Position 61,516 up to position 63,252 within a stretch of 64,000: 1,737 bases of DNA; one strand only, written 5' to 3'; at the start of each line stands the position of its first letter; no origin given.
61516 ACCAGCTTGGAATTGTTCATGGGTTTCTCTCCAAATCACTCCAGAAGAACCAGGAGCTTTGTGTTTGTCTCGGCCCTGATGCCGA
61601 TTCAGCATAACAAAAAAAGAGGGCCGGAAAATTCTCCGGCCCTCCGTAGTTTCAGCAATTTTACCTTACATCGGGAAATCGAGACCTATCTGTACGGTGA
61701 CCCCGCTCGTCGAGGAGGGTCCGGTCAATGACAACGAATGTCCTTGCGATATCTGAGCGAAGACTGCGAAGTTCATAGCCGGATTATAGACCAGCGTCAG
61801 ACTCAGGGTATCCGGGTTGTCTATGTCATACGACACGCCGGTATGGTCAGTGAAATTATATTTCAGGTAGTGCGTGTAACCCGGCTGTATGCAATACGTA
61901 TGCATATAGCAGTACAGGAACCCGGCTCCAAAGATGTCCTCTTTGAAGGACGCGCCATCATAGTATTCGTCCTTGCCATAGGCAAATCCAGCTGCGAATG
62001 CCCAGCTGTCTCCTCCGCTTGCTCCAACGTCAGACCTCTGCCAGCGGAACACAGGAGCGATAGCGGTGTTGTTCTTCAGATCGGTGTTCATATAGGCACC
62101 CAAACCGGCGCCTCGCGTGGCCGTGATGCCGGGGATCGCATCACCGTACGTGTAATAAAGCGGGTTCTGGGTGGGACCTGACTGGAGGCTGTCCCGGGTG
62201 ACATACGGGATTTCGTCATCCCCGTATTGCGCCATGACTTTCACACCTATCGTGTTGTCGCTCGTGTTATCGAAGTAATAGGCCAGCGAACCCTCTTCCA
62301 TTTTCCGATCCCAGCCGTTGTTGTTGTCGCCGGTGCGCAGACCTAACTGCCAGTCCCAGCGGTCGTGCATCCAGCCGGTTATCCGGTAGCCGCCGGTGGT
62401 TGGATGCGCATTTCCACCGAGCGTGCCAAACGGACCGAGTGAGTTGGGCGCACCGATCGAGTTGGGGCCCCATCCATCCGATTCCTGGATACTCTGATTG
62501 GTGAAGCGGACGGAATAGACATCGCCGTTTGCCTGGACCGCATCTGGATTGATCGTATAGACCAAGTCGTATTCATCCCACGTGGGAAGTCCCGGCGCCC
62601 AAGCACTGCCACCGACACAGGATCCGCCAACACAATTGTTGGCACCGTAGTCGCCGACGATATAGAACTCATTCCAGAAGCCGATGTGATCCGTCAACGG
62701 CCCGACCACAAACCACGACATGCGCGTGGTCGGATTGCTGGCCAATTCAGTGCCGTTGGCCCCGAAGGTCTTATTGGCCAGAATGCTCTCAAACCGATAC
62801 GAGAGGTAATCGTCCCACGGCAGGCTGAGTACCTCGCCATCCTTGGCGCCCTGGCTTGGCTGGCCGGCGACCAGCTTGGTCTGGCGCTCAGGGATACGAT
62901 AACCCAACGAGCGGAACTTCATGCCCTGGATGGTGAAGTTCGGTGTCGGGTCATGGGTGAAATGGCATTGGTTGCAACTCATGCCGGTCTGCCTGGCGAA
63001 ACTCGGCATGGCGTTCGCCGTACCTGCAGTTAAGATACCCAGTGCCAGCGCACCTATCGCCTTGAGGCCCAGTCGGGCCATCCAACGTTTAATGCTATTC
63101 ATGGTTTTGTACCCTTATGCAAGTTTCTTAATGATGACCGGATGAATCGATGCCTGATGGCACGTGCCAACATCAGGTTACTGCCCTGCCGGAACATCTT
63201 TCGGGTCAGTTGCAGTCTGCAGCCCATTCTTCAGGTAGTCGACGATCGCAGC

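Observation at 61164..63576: Cytochrome c / Cyc2-like cytochrome-porin / cytochrome c module: candidate outer-membrane electron conduit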

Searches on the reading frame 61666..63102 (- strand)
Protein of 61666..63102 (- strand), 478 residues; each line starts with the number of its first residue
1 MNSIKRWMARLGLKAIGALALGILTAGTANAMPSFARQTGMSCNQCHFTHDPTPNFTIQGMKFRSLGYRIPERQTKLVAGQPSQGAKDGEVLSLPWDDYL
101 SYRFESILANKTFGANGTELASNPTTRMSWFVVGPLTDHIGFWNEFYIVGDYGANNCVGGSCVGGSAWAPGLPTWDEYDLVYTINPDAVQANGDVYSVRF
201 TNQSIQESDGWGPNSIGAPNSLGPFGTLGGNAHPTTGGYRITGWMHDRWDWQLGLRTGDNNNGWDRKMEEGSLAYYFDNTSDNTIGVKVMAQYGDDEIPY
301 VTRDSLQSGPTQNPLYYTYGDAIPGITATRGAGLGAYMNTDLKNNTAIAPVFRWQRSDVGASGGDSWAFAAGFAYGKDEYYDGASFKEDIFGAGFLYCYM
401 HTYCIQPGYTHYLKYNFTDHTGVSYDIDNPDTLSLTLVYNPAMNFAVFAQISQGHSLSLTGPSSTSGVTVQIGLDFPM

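Call 3: search_protein_families(library=pfam, proteins=[window:61666-63102:-], max_evalue=0.1)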
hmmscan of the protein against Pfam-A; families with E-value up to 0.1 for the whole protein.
window:61666-63102:- (478 aa): 0 families

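Call 4: search_protein_families(library=ncbifam, proteins=[window:61666-63102:-], max_evalue=0.1)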
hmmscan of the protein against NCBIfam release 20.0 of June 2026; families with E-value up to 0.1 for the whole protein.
window:61666-63102:- (478 aa): 1 family
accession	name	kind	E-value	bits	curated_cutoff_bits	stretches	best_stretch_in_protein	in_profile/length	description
NF041895.1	choice_anch_V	domain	0.042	13.9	42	0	24-61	8-46/150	choice-of-anchor V domain-containing protein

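Call 5: find_homologous_proteins(query=window:61666-63102:-, max_evalue=0.001)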
Query window:61666-63102:- (478 aa): 53 proteins with E <= 0.001 among 8000 candidates.
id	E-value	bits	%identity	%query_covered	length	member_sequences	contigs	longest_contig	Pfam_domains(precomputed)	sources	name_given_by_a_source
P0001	0.0e+0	1074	97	98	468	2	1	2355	-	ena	-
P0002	5.5e-287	971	85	100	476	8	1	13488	-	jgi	jgi:hypothetical protein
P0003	3.4e-216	737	65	100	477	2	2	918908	-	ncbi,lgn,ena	-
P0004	2.6e-209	714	66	99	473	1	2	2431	-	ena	-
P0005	1.8e-198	679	66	94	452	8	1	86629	-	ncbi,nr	ncbi:MAG TPA: hypothetical protein VEG27_14705 [Usitatibacter sp.]|nr:hypothetical protein [Usitatib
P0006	1.2e-193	663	61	100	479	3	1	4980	-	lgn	-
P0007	1.3e-152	527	52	95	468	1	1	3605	-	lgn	-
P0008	4.3e-81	291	37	95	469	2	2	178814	-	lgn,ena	-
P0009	6.1e-77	278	37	98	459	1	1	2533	-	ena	-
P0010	8.1e-63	231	33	99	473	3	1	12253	-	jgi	jgi:hypothetical protein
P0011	1.7e-62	230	35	96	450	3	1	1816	-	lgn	-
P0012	1.0e-61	227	34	97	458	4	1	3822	-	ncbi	-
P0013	8.0e-53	198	38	71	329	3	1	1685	-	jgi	jgi:hypothetical protein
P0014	7.3e-51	192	33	92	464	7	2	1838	-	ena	-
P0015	2.2e-46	177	32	98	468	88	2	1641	-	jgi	-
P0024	1.5e-34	138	30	91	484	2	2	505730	-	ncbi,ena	-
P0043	1.8e-28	118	28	93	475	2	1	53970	-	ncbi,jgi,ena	-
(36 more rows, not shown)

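Call 7: search_solved_structures(query=window:61666-63102:-, max_evalue=10, show_alignments=2)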
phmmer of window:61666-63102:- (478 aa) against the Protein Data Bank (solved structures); distinct sequences matched with E-value up to 10: 4.
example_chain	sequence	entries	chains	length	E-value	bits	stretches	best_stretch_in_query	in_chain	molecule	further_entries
9ya2_L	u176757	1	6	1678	0.64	12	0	12-65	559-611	ICMAP2, TGME49_224700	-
9evt_a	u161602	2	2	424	0.8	11.7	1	335-367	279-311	Small ribosomal subunit protein mS35 mitochondrial conserved domain-containing protein | mS35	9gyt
9evs_a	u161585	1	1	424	0.8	11.7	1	335-367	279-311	mS35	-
6xyw_Bz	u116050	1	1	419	0.91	11.5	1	334-367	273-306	AT3G18240 protein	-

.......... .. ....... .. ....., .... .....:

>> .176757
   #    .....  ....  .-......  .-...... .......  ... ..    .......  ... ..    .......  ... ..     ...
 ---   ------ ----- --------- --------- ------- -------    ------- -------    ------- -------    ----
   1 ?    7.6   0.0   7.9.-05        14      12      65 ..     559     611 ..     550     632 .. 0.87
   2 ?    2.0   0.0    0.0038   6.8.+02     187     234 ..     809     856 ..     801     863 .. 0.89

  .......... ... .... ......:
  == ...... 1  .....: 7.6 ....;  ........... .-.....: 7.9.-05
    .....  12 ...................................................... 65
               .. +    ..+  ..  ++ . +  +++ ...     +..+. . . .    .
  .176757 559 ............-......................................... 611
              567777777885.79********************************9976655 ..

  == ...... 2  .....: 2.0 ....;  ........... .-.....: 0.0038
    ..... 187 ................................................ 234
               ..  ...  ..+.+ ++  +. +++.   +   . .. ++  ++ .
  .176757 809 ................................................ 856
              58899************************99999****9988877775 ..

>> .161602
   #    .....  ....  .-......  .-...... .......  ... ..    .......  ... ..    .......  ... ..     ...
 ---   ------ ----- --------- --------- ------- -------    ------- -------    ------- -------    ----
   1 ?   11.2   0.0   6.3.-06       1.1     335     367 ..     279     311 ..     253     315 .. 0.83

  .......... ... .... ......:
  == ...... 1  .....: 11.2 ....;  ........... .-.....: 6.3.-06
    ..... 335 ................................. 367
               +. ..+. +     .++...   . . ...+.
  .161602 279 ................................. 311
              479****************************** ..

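Call 8: find_encoding_contigs(protein=P0003, flank=10000, max_places=3)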
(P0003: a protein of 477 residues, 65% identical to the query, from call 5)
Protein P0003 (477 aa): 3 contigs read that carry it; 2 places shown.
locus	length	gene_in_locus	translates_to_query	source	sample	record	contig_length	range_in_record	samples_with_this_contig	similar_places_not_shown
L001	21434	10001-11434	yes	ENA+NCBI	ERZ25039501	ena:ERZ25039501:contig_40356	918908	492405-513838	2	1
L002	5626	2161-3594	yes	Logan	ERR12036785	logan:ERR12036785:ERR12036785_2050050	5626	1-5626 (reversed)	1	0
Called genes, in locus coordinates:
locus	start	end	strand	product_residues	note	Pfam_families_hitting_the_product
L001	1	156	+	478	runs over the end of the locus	PF00672:HAMP (faint), PF00512:HisKA, PF02518:HATPase_c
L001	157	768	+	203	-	-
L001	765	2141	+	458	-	PF00072:Response_reg, PF01078:Mg_chelatase (faint), PF00158:Sigma54_activat, PF14532:Sigma54_activ_2, PF07728:AAA_5 (weak), PF25601:AAA_lid_14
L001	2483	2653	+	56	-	-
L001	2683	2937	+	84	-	PF03100:CcmE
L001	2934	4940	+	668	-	PF01578:Cytochrom_C_asm, PF16327:CcmF_C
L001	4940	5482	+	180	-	PF00578:AhpC-TSA, PF08534:Redoxin, PF13098:Thioredoxin_2 (weak)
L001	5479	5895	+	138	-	PF03918:CcmH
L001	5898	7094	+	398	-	PF07719:TPR_2 (faint), PF23914:TPR_CcmH_CycH, PF14559:TPR_19 (faint), PF13431:TPR_17 (faint), PF00515:TPR_1 (faint), PF13181:TPR_8 (faint), PF23892:Ig_CycH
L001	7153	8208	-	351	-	-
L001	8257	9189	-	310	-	PF00165:HTH_AraC, PF12833:HTH_18, PF00165:HTH_AraC (weak)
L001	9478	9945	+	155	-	PF00034:Cytochrom_C (weak), PF13442:Cytochrome_CBB3 (weak)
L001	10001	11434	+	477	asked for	-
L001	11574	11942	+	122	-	PF13442:Cytochrome_CBB3, PF00034:Cytochrom_C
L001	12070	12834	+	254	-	-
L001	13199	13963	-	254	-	-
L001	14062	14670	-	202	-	-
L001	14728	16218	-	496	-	PF07690:MFS_1, PF00854:PTR2, PF07690:MFS_1 (weak)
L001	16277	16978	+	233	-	PF02633:Creatininase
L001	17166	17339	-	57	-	-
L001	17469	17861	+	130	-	PF14026:SCO4226-like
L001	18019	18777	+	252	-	PF13098:Thioredoxin_2 (weak)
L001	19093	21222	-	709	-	PF01553:Acyltransferase, PF00501:AMP-binding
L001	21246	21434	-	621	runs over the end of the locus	PF07690:MFS_1, PF05977:MFS_3 (weak), PF01553:Acyltransferase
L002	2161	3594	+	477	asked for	-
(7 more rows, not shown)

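Call 9: find_encoding_contigs(protein=P0005, flank=10000, max_places=3)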
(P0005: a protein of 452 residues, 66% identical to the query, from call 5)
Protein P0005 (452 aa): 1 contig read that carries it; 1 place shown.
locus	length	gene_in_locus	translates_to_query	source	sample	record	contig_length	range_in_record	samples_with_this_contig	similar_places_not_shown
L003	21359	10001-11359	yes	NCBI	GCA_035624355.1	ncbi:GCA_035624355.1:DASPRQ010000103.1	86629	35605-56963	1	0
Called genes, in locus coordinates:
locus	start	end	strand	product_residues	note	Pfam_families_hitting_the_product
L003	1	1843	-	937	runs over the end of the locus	PF00133:tRNA-synt_1, PF09334:tRNA-synt_1g, PF01406:tRNA-synt_1e (faint), PF13603:tRNA-synt_1_2, PF08264:Anticodon_1, PF06827:zf-FPG_IleRS (weak)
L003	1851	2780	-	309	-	PF06574:FAD_syn, PF01687:Flavokinase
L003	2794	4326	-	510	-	PF03023:MurJ, PF13440:Polysacc_synt_3 (faint)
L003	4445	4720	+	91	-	PF01649:Ribosomal_S20p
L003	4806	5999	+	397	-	PF00202:Aminotran_3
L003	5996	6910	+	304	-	PF02729:OTCace_N, PF00185:OTCace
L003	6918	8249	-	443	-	PF00764:Arginosuc_synth, PF20979:Arginosuc_syn_C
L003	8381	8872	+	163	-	PF04461:YajQ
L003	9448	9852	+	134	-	PF00034:Cytochrom_C, PF13442:Cytochrome_CBB3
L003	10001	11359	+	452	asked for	-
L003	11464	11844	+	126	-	PF00034:Cytochrom_C, PF13442:Cytochrome_CBB3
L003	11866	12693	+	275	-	-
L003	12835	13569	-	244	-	PF00117:GATase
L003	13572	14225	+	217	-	PF13650:Asp_protease_2, PF13975:gag-asp_proteas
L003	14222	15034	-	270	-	PF02649:GCHY-1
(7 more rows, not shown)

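Call 17: find_related_loci(query=A1, collection=genome_contigs, flank=8000)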
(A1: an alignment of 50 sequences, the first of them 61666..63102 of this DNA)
Query A1 (478 aa) in genome_contigs; peptide patterns used: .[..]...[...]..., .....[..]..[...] (x = any residue, [..] = any of these).
599 stretches matched a pattern (row limit reached: there are more); 516 encode a relative of the query (tblastn E <= 1e-3); the best 80 are kept; 80 distinct loci.
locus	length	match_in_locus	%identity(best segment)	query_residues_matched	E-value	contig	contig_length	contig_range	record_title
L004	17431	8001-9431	65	1-478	0e+0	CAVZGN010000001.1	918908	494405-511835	MAG: uncultured proteobacterium isolate MFD03044.bin.1.30 genome assembly, contig: contig_40356, whole genome shotgun se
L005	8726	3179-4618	35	3-475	1e-75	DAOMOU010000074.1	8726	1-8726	MAG TPA_asm: Gammaproteobacteria bacterium isolate AMR_MDS_5878 NODE_3337_length_8726_cov_8.296967, whole genome shotgun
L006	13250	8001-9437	32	3-476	5e-68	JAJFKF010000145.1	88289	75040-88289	MAG: Gammaproteobacteria bacterium isolate OFTM314 OFTM314_144, whole genome shotgun sequence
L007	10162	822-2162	32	2-476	1e-65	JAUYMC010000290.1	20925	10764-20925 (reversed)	MAG: Gemmatimonadales bacterium isolate C24_metabat.bin.68 C24_k141_669103, whole genome shotgun sequence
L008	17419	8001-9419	31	1-476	2e-61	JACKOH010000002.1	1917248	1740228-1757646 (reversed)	MAG: Pseudomonadales bacterium isolate HK-STAS-PROT-165 HK-STAS-PROT-165_2, whole genome shotgun sequence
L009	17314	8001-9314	31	29-459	5e-54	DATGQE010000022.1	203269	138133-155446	MAG TPA_asm: Woeseiaceae bacterium isolate SMAG_U10415 k141_5830115, whole genome shotgun sequence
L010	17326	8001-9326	32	13-476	9e-60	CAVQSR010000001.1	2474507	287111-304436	MAG: uncultured Gemmatimonadales bacterium isolate MFD09964.bin.1.77 genome assembly, contig: contig_14889, whole genome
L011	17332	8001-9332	32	3-447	1e-41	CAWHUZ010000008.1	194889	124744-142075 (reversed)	MAG: uncultured beta proteobacterium isolate MFD02416.bin.2.181 genome assembly, contig: contig_28976, whole genome shot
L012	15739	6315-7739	30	2-476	6e-40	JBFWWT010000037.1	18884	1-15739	MAG: Burkholderiales bacterium isolate CA_2019_TPBS_123 NODE_13093_length_18884_cov_116.985819_TPBS, whole genome shotgu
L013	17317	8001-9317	30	11-446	7e-38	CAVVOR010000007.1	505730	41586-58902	MAG: uncultured beta proteobacterium isolate MFD05521.bin.1.1 genome assembly, contig: contig_89652, whole genome shotgu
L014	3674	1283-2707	29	3-476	2e-36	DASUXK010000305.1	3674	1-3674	MAG TPA_asm: Usitatibacter sp. isolate SMAG_U1867 k141_1439602, whole genome shotgun sequence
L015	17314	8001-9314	28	6-447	8e-36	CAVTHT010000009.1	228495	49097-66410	MAG: uncultured beta proteobacterium isolate MFD05942.bin.2.9 genome assembly, contig: contig_43079, whole genome shotgu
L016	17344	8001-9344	28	5-452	2e-33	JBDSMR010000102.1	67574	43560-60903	MAG: Usitatibacter sp. isolate cluster1_bin.398 k127_13668420, whole genome shotgun sequence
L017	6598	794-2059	29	25-452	4e-30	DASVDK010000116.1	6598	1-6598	MAG TPA_asm: Thermodesulfobacteriota bacterium isolate SMAG_U2031 k141_635183, whole genome shotgun sequence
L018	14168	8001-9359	27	1-450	9e-26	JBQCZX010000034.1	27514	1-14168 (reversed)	MAG: Marinobacter sp. isolate AOP36_B1_surf _bin _11 AOP36_B1_surf.bin.11_34, whole genome shotgun sequence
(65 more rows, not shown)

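Call 18: predict_structure(alignment_id=A1)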
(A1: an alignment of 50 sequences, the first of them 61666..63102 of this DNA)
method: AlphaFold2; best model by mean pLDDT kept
length: 478 residues; sequences in the alignment: 50
mean_pLDDT: 77.0   pTM: 0.77
mean pLDDT of the five models: 77.0, 76.9, 76.9, 74.9, 74.4
residues with pLDDT >= 90: 160; 70-90: 171; 50-70: 91; < 50: 56
segments of 3 or more residues with pLDDT < 50: 25-54, 70-77, 153-168
pLDDT, mean of each block of 10 residues (from residue 1): 61 62 44 38 45 60 68 46 56 59 84 84 78 75 76 43 43 74 83 88 80 78 63 74 91 87 86 93 90 92 75 73 93 88 95 87 84 97 97 92 90 97 95 91 83 90 87 84
secondary structure, 60 per line:
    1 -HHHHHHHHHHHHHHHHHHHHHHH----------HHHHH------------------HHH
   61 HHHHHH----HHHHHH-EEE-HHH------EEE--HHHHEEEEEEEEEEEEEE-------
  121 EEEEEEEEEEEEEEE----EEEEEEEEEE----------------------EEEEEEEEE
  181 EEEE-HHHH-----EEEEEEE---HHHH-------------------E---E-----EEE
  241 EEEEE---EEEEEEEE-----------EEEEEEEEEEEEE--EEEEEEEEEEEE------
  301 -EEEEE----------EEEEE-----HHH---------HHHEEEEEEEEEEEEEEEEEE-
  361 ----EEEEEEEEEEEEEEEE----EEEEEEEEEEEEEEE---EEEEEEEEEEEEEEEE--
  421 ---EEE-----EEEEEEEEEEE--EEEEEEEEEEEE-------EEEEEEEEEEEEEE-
elements in order: H2-24 H35-39 H58-66 H71-76 E78-80 E91-93 H96-99 E100-113 E121-135 E140-149 E172-184 H186-189 E195-201 H205-208 E238-245 E249-256 E268-280 E283-294 E302-306 E317-321 E342-359 E365-380 E385-399 E403-418 E424-426 E432-442 E445-456 E464-477

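Call 21: fold_search(model_id=the predicted structure, library=pdb)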
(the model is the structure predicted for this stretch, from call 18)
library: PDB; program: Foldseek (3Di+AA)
matches with E <= 10: 821; with E <= 0.001: 231
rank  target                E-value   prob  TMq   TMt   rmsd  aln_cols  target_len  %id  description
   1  6ehd                  2.4e-08  1.00  0.44  0.61   7.2       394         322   11  OmpT (in-vitro folded), an outer membrane protein of Vibrio cholerae (released 2018-04-25)
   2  6ehe                  2.7e-08  1.00  0.45  0.66   6.1       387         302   13  OmpTdeltaL8 (loop L8 deletion mutant of OmpT), an outer membrane protein of Vibrio cholerae (released 2018-04-25)
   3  2r4l_B                2.7e-08  1.00  0.26  0.28  15.2       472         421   10  Crystal structure of the long-chain fatty acid transporter FadL mutant P34A (released 2008-09-16)
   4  5oyk                  4.8e-08  1.00  0.42  0.58   7.3       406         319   11  Outer-membrane expressed OmpT of Vibrio cholerae (released 2018-04-25)
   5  1t1l_A                6.0e-08  1.00  0.27  0.29  15.2       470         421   10  Crystal structure of the long-chain fatty acid transporter FadL (released 2004-06-15)
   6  1t16_A                6.3e-08  1.00  0.25  0.27  15.4       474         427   10  Crystal structure of the bacterial fatty acid transporter FadL from Escherichia coli (released 2004-06-15)
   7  3pgs_A                7.4e-08  1.00  0.26  0.28  14.9       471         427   10  Phe3Gly mutant of EcFadL (released 2011-05-25)
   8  3pgs_B                8.6e-08  1.00  0.25  0.28  15.1       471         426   10  Phe3Gly mutant of EcFadL (released 2011-05-25)
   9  3dwn_A                1.2e-07  1.00  0.26  0.28  14.8       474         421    9  Crystal structure of the long-chain fatty acid transporter FadL mutant A77E/S100R (released 2008-12-16)
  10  2r4n_A                2.8e-07  1.00  0.25  0.28  14.7       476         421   10  Crystal structure of the long-chain fatty acid transporter FadL mutant N33A (released 2008-09-16)
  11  2r4l_C                2.8e-07  1.00  0.25  0.27  15.1       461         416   10  Crystal structure of the long-chain fatty acid transporter FadL mutant P34A (released 2008-09-16)
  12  4afk                  3.4e-07  1.00  0.38  0.41   9.2       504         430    9  In meso structure of alginate transporter, AlgE, from Pseudomonas aeruginosa, PAO1 (released 2013-02-06)
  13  2fgq                  3.6e-07  1.00  0.42  0.58   7.3       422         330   11  High resolution X-ray structure of Omp32 in complex with malate (released 2006-01-31)
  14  6eus_A                3.8e-07  1.00  0.40  0.53   8.4       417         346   10  Crystal structure of the outer membrane channel DcaP of Acinetobacter baumannii (released 2018-11-14)
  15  6ehf                  4.5e-07  1.00  0.43  0.61   7.0       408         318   12  OmpT (in-vitro folded), an outer membrane protein Vibrio cholerae (trimer form) (released 2018-04-25)
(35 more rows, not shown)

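Call 32: find_encoding_contigs(protein=window:61666-63102:-, flank=10000, max_places=4)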
Protein window:61666-63102:- (478 aa): 6 contigs read that carry it; 4 places shown.
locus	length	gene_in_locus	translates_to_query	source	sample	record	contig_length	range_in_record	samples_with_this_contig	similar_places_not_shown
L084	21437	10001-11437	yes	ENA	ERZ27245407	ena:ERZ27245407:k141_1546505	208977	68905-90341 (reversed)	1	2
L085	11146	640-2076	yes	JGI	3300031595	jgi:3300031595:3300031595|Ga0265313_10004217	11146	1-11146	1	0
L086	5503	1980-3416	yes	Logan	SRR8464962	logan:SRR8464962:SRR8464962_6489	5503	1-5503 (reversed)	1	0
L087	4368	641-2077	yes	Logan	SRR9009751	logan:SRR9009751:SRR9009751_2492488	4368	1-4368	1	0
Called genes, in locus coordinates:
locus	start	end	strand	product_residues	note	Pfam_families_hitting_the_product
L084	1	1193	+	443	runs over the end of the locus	PF00180:Iso_dh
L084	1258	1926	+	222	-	PF00072:Response_reg, PF00196:GerE, PF08281:Sigma70_r4_2 (weak)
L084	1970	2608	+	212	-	PF03167:UDG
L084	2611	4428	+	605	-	PF01541:GIY-YIG, PF27096:UvrC_M, PF02151:UVR, PF22920:UvrC_RNaseH, PF08459:UvrC_RNaseH_dom, PF14520:HHH_5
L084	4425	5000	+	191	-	PF01066:CDP-OH_P_transf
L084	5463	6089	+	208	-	PF00005:ABC_tran, PF13304:AAA_21 (faint)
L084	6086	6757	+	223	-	PF01061:ABC2_membrane (weak), PF03379:CcmB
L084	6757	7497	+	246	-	PF01578:Cytochrom_C_asm, PF27518:CcmC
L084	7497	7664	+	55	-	PF04995:CcmD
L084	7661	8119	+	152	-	PF03100:CcmE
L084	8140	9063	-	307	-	PF00165:HTH_AraC, PF12833:HTH_18, PF00165:HTH_AraC (weak)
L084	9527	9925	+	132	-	PF00034:Cytochrom_C, PF13442:Cytochrome_CBB3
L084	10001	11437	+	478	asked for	-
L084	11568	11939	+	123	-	PF13442:Cytochrome_CBB3, PF00034:Cytochrom_C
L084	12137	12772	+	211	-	-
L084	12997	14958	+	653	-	PF01578:Cytochrom_C_asm, PF16327:CcmF_C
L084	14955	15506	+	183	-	PF00578:AhpC-TSA, PF08534:Redoxin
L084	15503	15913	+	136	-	PF03918:CcmH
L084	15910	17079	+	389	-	PF23914:TPR_CcmH_CycH, PF00515:TPR_1 (faint), PF07719:TPR_2 (faint), PF13432:TPR_16 (faint), PF14559:TPR_19 (faint), PF23892:Ig_CycH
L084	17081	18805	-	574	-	PF03571:Peptidase_M49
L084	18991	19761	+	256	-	-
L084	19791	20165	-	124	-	PF07238:PilZ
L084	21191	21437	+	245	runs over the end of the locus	-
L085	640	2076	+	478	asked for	-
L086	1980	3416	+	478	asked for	-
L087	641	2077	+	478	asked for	-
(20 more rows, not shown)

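Call 33: find_encoding_contigs(protein=P0002, flank=10000, max_places=3)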
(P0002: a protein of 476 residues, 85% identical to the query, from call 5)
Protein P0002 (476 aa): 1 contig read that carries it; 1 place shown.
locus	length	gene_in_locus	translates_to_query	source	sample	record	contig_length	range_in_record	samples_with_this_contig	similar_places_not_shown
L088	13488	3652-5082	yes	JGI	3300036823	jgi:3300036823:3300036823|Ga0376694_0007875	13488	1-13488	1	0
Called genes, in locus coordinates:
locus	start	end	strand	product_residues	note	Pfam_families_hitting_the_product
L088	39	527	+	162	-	PF03379:CcmB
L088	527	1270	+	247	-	PF01578:Cytochrom_C_asm, PF27518:CcmC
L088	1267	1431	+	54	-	PF04995:CcmD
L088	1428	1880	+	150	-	PF03100:CcmE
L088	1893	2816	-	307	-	PF00165:HTH_AraC, PF12833:HTH_18, PF00165:HTH_AraC (weak)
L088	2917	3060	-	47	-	-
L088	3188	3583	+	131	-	PF00034:Cytochrom_C, PF13442:Cytochrome_CBB3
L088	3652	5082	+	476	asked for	-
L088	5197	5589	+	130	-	PF13442:Cytochrome_CBB3, PF00034:Cytochrom_C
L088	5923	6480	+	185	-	-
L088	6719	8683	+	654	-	PF01578:Cytochrom_C_asm, PF16327:CcmF_C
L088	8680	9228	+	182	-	PF00578:AhpC-TSA, PF08534:Redoxin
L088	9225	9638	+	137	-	PF03918:CcmH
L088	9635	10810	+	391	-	PF23914:TPR_CcmH_CycH, PF07719:TPR_2 (faint), PF23892:Ig_CycH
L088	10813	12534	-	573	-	PF03571:Peptidase_M49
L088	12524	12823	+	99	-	-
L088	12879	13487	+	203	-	?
